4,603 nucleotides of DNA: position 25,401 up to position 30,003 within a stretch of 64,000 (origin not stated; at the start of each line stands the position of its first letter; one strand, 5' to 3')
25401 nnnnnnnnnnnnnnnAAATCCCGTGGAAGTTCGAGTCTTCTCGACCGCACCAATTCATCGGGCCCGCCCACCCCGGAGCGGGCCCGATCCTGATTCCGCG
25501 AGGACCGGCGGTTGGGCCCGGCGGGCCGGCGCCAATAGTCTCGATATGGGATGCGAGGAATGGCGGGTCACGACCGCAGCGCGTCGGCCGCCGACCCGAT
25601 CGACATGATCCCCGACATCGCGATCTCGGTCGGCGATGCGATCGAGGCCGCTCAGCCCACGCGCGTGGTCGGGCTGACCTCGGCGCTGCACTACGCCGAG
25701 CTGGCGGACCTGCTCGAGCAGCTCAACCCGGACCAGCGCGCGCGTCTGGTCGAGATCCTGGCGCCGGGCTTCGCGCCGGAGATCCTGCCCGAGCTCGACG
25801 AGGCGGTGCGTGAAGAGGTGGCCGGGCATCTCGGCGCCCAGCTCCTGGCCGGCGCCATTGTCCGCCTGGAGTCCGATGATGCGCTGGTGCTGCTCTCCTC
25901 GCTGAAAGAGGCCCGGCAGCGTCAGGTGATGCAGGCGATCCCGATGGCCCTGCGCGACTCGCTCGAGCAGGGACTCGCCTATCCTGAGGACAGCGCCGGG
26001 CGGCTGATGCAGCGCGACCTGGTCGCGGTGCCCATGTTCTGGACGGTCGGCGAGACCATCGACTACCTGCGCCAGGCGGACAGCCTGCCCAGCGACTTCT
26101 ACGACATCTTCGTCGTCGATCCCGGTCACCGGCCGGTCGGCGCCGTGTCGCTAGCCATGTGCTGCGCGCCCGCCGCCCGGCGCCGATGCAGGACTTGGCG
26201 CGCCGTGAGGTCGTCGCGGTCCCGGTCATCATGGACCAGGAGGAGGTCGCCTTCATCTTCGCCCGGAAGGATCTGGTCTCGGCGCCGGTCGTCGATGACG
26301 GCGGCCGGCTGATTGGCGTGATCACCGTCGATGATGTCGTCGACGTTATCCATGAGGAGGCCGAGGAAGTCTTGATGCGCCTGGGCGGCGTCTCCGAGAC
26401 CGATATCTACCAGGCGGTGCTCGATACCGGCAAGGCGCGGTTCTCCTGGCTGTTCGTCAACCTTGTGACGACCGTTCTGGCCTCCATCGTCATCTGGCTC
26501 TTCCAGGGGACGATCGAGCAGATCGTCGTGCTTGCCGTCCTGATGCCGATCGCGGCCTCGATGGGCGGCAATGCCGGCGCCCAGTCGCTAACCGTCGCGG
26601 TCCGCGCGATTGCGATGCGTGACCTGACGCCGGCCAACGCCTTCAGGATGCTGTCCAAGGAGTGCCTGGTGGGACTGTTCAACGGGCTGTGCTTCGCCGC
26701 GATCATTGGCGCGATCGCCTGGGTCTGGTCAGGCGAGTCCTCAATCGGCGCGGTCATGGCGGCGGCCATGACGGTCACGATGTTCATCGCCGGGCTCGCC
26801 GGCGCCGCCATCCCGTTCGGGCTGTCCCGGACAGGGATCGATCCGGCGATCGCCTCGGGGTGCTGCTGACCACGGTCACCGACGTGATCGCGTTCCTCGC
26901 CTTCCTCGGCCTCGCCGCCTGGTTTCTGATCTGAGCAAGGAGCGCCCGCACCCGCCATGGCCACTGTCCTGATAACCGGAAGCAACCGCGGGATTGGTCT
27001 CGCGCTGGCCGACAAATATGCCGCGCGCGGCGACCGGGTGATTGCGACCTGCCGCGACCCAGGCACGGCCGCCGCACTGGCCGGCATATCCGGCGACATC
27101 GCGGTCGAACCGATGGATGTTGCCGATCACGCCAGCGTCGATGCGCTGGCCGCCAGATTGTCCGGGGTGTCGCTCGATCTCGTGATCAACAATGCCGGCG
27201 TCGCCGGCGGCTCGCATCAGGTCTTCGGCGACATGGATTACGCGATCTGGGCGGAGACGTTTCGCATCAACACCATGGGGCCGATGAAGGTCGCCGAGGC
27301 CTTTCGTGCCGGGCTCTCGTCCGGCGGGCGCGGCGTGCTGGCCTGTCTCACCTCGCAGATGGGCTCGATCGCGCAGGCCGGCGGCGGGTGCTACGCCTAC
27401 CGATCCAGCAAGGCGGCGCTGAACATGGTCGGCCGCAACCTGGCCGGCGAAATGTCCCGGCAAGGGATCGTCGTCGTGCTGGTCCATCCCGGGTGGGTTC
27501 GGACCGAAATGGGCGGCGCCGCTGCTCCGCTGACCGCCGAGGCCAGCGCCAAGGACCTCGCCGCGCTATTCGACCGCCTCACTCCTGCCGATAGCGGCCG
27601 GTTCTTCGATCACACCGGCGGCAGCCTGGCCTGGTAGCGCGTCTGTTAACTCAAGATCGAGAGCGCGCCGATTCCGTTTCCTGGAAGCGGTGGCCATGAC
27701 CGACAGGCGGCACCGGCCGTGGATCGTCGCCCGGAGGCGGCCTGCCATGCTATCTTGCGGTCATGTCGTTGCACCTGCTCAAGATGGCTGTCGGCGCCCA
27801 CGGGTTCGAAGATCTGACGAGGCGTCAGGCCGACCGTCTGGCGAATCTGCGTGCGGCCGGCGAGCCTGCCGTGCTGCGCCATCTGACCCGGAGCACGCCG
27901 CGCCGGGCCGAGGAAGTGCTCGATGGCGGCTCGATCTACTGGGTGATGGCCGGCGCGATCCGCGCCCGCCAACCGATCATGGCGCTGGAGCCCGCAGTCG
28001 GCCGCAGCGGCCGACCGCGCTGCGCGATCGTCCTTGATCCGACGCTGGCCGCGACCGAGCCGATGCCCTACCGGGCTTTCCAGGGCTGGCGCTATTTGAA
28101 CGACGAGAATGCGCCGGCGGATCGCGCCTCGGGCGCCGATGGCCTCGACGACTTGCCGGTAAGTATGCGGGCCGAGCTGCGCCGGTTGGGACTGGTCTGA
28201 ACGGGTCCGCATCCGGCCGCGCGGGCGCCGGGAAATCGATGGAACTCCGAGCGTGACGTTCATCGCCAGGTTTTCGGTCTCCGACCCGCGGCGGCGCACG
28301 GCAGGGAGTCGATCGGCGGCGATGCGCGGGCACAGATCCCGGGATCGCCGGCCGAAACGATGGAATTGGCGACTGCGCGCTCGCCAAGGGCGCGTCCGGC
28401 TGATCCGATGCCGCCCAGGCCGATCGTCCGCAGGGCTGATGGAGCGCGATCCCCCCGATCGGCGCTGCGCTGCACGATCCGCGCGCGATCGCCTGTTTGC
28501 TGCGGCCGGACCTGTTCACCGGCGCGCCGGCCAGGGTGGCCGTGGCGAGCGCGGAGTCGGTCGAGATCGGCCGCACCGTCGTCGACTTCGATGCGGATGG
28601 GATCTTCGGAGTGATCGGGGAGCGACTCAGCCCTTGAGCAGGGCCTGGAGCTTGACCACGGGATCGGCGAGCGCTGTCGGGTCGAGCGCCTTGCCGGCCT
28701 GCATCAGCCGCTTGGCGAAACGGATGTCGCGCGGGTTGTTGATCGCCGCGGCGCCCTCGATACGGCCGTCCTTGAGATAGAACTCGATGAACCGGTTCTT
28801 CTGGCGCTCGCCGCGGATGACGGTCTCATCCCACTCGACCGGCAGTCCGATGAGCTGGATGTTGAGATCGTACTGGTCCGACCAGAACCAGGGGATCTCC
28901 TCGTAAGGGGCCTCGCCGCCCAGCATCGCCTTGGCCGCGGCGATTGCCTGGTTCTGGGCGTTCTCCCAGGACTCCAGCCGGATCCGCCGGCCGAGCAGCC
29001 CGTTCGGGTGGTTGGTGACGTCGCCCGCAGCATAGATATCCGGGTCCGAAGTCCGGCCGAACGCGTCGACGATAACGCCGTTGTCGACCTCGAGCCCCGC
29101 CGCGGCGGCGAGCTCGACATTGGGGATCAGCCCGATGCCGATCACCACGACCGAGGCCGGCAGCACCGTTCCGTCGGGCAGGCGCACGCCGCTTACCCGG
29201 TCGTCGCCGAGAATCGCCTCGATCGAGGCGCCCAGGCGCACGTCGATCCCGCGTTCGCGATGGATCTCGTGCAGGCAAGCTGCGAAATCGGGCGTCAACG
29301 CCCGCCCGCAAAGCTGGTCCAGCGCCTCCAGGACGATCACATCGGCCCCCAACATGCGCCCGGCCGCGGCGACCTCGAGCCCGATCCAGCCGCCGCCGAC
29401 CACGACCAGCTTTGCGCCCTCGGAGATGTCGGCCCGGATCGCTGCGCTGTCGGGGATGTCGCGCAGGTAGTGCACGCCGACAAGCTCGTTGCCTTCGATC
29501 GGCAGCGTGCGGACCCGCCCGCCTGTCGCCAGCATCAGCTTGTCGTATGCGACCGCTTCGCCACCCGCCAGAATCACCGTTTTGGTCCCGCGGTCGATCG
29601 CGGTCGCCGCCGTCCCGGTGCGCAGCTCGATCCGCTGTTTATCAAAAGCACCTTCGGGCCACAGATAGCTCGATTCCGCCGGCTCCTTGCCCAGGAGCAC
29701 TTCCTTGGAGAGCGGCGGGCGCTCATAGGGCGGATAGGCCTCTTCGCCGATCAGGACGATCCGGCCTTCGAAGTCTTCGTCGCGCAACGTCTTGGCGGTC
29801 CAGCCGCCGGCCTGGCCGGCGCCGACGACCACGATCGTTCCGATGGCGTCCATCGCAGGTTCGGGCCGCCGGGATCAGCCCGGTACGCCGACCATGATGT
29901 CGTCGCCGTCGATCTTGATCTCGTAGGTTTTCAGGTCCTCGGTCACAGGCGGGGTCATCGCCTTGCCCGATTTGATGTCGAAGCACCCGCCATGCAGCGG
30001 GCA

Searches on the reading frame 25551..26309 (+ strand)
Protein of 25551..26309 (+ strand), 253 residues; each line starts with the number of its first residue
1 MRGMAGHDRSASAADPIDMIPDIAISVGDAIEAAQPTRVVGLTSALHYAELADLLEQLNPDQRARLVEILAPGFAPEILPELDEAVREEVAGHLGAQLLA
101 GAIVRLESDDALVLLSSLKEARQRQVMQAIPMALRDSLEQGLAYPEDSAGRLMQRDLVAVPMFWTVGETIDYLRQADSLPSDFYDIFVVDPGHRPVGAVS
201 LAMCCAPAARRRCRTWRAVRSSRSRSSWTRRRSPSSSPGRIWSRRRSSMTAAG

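Call 60: search_protein_families(library=pfam, proteins=[window:25551-26309:+], max_evalue=0.00001)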
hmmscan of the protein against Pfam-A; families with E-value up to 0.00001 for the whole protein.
window:25551-26309:+ (253 aa): 1 family
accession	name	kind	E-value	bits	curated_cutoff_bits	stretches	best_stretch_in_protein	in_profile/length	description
PF03448.22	MgtE_N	-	6.6e-20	72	25.9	1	46-147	1-102/102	MgtE intracellular N domain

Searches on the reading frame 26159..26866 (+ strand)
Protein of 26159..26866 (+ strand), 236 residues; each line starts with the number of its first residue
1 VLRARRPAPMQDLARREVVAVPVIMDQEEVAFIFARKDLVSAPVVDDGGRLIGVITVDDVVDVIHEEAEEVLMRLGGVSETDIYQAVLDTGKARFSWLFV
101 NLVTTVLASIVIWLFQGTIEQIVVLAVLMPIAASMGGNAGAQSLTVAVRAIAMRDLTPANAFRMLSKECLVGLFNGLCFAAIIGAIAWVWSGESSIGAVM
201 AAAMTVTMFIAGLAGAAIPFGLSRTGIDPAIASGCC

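Call 60: search_protein_families(library=pfam, proteins=[window:26159-26866:+], max_evalue=0.00001)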
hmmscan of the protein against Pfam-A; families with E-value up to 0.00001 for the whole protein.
window:26159-26866:+ (236 aa): 2 families
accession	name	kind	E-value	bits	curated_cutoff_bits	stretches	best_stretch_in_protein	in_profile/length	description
PF01769.21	MgtE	-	3.3e-27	95.7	27.6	1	129-234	1-107/125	Divalent cation transporter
PF00571.33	CBS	-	1.2e-09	38.8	24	1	12-65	3-56/57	CBS domain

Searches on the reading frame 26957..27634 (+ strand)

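Call 60: search_protein_families(library=pfam, proteins=[window:26957-27634:+], max_evalue=0.00001)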
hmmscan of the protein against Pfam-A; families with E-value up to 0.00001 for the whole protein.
window:26957-27634:+ (226 aa): 3 families
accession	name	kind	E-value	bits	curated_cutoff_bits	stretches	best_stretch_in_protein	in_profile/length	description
PF00106.31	adh_short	-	1.5e-31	109.8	26.6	1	3-187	2-188/195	short chain dehydrogenase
PF13561.12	adh_short_C2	-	3.2e-28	99.4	27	1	10-199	5-195/236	Enoyl-(Acyl carrier protein) reductase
PF08659.16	KR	-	2.6e-06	27.9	22.6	1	2-173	1-170/180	KR domain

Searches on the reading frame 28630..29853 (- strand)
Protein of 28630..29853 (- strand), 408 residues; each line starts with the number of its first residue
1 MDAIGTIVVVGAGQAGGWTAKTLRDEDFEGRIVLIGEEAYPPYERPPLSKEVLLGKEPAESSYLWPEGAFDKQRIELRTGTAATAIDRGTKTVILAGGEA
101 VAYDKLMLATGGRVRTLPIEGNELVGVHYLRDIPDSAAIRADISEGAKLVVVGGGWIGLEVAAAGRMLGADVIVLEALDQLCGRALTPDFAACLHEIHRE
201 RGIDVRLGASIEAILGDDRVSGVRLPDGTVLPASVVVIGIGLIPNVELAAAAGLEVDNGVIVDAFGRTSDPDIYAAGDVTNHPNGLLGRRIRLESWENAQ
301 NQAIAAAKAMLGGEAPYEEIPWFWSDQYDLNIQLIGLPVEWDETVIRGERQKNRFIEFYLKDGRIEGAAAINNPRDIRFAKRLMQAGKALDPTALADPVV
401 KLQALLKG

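Call 60: search_protein_families(library=pfam, proteins=[window:28630-29853:-], max_evalue=0.00001)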
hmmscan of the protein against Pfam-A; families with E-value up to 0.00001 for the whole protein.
window:28630-29853:- (408 aa): 4 families
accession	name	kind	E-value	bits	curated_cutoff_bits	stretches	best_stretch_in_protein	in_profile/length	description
PF07992.20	Pyr_redox_2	-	3.2e-70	237.3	26.1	1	6-303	2-291/291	Pyridine nucleotide-disulphide oxidoreductase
PF14759.12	Reductase_C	-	5.3e-31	107.4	25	1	322-406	1-85/85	Reductase C-terminal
PF00070.33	Pyr_redox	-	1.5e-17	64.3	22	1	148-225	1-79/82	Pyridine nucleotide-disulphide oxidoreductase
PF13450.12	NAD_binding_8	-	2.6e-07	31.2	21.9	0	151-195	1-41/68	NAD(P)-binding Rossmann-like domain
